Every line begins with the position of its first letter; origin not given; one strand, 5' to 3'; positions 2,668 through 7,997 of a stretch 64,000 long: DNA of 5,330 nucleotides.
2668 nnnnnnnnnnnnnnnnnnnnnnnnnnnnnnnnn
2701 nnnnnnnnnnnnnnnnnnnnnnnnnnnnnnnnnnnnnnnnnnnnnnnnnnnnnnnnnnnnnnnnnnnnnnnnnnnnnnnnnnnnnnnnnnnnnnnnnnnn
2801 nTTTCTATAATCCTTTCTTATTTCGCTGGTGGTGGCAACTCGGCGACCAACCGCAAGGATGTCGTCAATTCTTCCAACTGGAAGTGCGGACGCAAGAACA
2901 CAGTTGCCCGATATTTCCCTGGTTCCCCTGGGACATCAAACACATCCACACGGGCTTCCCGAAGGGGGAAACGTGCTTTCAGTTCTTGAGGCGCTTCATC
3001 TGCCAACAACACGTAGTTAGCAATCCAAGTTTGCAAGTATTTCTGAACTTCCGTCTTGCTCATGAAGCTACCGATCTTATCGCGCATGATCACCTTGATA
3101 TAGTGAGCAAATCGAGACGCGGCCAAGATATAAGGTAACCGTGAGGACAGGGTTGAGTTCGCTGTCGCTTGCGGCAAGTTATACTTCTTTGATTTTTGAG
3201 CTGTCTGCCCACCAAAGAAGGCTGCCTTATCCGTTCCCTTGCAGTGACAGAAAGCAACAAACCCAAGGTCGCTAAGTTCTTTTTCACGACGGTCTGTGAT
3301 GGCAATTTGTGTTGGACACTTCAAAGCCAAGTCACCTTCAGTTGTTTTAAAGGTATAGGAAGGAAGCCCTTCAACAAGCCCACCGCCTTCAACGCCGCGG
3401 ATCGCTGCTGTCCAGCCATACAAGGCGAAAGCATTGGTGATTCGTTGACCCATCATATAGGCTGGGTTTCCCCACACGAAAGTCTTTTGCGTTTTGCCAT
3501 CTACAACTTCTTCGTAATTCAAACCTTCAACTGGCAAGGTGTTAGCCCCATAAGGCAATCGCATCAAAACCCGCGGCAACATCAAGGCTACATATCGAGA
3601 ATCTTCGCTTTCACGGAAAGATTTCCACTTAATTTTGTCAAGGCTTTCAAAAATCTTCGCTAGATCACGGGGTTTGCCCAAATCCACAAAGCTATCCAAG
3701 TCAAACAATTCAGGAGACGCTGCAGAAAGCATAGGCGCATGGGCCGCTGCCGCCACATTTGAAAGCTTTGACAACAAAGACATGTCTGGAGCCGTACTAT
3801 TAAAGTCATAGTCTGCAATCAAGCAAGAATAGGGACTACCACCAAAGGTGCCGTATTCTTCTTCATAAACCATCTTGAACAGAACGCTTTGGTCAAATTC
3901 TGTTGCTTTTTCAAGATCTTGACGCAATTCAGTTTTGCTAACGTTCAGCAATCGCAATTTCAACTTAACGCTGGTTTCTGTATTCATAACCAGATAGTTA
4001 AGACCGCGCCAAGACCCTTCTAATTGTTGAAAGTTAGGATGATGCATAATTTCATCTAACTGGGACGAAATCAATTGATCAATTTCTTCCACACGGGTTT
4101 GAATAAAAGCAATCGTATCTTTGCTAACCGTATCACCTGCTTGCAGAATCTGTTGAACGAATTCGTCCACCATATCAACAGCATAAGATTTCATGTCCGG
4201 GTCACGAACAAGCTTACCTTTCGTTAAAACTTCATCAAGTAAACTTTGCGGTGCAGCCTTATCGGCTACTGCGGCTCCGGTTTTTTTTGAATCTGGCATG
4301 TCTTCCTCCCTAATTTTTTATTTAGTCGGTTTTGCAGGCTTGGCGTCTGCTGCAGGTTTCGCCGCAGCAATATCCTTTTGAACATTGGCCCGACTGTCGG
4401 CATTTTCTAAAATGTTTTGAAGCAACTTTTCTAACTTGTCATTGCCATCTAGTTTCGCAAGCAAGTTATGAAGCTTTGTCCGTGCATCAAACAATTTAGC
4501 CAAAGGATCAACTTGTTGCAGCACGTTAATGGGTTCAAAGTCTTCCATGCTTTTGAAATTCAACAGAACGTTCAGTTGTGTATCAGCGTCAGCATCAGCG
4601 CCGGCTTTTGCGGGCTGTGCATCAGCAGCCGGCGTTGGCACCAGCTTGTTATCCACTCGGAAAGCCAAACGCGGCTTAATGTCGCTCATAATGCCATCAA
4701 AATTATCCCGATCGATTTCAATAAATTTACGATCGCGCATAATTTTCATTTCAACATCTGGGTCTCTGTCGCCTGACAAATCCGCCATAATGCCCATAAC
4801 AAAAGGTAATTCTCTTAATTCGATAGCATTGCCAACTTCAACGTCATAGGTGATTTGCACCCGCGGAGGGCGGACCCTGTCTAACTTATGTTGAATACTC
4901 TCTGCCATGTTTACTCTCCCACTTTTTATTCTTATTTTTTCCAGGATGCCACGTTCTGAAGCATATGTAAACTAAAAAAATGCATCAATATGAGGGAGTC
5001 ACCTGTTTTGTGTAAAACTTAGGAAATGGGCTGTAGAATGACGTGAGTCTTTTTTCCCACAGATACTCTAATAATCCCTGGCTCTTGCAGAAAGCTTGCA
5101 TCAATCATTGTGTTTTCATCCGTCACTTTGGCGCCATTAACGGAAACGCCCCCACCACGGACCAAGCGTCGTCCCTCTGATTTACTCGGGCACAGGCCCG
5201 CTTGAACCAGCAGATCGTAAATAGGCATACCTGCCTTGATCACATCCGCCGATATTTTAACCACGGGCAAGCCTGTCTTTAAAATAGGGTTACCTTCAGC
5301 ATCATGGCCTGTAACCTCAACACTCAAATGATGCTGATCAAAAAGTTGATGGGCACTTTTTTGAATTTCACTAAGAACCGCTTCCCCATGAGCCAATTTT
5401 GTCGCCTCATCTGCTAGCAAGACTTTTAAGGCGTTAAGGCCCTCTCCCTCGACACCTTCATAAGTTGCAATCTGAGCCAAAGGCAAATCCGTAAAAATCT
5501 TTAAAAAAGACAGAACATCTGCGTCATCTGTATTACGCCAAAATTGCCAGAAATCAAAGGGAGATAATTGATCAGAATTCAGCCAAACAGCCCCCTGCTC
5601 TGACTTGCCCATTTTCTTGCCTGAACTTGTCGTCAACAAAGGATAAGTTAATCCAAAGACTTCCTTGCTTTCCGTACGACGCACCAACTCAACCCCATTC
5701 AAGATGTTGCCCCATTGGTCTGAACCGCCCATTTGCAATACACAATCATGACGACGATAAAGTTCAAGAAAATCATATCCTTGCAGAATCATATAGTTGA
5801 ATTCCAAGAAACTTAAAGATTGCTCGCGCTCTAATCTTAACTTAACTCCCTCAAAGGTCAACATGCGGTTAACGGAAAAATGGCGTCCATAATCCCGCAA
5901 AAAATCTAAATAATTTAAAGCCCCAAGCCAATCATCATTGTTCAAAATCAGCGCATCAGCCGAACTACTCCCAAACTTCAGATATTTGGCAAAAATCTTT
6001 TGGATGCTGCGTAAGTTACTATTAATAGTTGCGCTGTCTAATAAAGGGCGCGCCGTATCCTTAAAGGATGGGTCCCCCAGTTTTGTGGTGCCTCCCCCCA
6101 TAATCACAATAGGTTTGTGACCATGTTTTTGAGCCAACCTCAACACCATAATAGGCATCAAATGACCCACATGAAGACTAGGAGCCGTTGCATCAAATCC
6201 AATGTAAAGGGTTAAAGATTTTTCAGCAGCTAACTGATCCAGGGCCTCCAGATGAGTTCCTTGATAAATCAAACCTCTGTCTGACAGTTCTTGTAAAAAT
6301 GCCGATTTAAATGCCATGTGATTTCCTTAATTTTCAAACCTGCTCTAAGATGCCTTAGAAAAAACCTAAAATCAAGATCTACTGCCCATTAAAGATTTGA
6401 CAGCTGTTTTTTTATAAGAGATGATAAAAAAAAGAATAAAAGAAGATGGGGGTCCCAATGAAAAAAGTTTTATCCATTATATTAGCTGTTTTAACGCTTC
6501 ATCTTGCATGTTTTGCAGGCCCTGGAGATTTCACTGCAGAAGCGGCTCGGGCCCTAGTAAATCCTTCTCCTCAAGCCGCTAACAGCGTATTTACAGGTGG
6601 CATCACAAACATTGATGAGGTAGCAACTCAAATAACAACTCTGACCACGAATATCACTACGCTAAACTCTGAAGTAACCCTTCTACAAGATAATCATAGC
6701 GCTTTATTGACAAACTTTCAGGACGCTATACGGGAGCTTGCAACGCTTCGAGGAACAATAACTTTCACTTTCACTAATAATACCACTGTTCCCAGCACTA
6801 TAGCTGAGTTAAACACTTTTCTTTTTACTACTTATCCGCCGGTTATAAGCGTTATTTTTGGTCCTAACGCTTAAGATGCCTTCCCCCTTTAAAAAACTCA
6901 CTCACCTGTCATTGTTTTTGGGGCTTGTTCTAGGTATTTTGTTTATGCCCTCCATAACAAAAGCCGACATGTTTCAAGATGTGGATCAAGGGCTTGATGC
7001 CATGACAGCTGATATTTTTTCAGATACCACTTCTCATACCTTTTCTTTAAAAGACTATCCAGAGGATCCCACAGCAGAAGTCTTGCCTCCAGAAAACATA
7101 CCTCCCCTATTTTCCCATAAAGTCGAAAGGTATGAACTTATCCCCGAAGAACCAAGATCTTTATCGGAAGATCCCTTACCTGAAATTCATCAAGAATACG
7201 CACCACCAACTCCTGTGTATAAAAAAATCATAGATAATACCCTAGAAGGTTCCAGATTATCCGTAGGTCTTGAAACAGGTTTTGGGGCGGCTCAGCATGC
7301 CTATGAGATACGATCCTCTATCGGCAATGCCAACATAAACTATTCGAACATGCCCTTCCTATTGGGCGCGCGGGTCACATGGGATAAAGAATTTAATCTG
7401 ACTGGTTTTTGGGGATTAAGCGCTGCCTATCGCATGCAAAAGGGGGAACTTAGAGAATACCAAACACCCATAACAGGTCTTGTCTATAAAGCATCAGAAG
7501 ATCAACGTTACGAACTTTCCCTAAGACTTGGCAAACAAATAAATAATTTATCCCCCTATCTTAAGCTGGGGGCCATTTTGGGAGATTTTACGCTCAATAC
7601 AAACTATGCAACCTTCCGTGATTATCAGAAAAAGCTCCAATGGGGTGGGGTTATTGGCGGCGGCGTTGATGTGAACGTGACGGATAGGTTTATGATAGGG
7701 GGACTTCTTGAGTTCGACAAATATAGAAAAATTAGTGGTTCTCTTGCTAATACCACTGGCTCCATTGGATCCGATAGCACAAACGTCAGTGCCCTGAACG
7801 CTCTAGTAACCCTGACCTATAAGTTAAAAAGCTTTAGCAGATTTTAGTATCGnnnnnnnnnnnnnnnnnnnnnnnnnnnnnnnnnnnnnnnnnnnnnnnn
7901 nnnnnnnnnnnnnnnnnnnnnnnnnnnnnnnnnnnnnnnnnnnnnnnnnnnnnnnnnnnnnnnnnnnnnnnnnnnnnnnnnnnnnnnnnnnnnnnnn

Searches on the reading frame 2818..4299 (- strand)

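Call 14: search_protein_families(library=pfam, proteins=[window:2818-4299:-], max_evalue=0.001)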
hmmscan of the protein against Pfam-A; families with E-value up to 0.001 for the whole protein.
window:2818-4299:- (493 aa): 2 families
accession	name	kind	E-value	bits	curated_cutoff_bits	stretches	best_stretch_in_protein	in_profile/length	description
PF05943.17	VipB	-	4.5e-130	433.5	27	1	68-368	2-301/301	EvpB/VC_A0108, tail sheath N-terminal domain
PF18945.5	VipB_2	-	4.4e-45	152.9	27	1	377-488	1-112/112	EvpB/VC_A0108, tail sheath gpW/gp25-like domain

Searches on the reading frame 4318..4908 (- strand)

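Call 30: search_protein_families(library=ncbifam, proteins=[window:4318-4908:-], max_evalue=0.1)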
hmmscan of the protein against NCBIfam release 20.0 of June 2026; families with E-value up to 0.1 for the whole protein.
window:4318-4908:- (196 aa): 1 family
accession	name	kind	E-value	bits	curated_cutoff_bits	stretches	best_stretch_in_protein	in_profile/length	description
TIGR03358.1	VI_chp_5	equivalog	1.1e-47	161.7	97.25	1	6-181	1-158/160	type VI secretion system contractile sheath small subunit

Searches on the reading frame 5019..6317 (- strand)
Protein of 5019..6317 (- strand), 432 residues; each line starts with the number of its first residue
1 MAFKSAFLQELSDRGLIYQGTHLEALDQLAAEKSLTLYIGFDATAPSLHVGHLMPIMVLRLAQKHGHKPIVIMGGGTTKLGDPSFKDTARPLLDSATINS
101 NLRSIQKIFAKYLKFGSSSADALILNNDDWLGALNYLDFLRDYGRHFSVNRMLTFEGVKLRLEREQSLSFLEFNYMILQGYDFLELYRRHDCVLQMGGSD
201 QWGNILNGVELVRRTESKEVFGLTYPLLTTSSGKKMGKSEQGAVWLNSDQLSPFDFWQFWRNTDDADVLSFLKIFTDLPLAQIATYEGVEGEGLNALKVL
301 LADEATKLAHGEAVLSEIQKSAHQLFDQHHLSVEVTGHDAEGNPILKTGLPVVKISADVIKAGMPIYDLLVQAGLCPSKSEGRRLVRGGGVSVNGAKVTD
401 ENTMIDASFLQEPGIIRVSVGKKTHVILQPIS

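Call 14: search_protein_families(library=pfam, proteins=[window:5019-6317:-], max_evalue=0.001)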
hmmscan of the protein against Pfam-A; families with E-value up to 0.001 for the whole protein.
window:5019-6317:- (432 aa): 4 families
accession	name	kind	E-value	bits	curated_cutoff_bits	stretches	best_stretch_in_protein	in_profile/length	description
PF00579.31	tRNA-synt_1b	-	1.1e-75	255.1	21.1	1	32-326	3-291/292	tRNA synthetases class I (W and Y)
PF22421.1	SYY_C-terminal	-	3.7e-10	40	27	1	359-426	14-81/83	Tyrosine--tRNA ligase SYY-like C-terminal domain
PF01479.30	S4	-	3.9e-10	39.7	22.8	1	368-406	5-43/48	S4 domain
PF16714.10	TyrRSs_C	-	9.4e-05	22.6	30.6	1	366-403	23-60/120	Tyrosyl-tRNA synthetase C-terminal domain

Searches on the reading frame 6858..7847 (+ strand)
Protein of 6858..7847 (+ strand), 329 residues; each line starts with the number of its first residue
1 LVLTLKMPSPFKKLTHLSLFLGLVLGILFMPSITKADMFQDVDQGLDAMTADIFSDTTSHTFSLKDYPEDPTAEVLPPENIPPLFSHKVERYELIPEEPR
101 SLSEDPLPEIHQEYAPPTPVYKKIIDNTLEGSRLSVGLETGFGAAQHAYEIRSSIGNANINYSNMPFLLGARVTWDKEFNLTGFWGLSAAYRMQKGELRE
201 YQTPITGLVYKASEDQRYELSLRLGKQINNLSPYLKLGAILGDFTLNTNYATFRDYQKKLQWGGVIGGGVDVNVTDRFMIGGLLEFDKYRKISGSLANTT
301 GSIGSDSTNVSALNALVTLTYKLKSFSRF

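Call 60: search_protein_families(library=pfam, proteins=[window:6858-7847:+], max_evalue=0.001)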
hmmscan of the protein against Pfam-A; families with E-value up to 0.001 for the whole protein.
window:6858-7847:+ (329 aa): 1 family
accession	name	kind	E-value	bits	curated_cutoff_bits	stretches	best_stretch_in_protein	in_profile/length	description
PF13505.12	OMP_b-brl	-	0.00012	22.8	28.7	0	146-288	19-152/175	Outer membrane protein beta-barrel domain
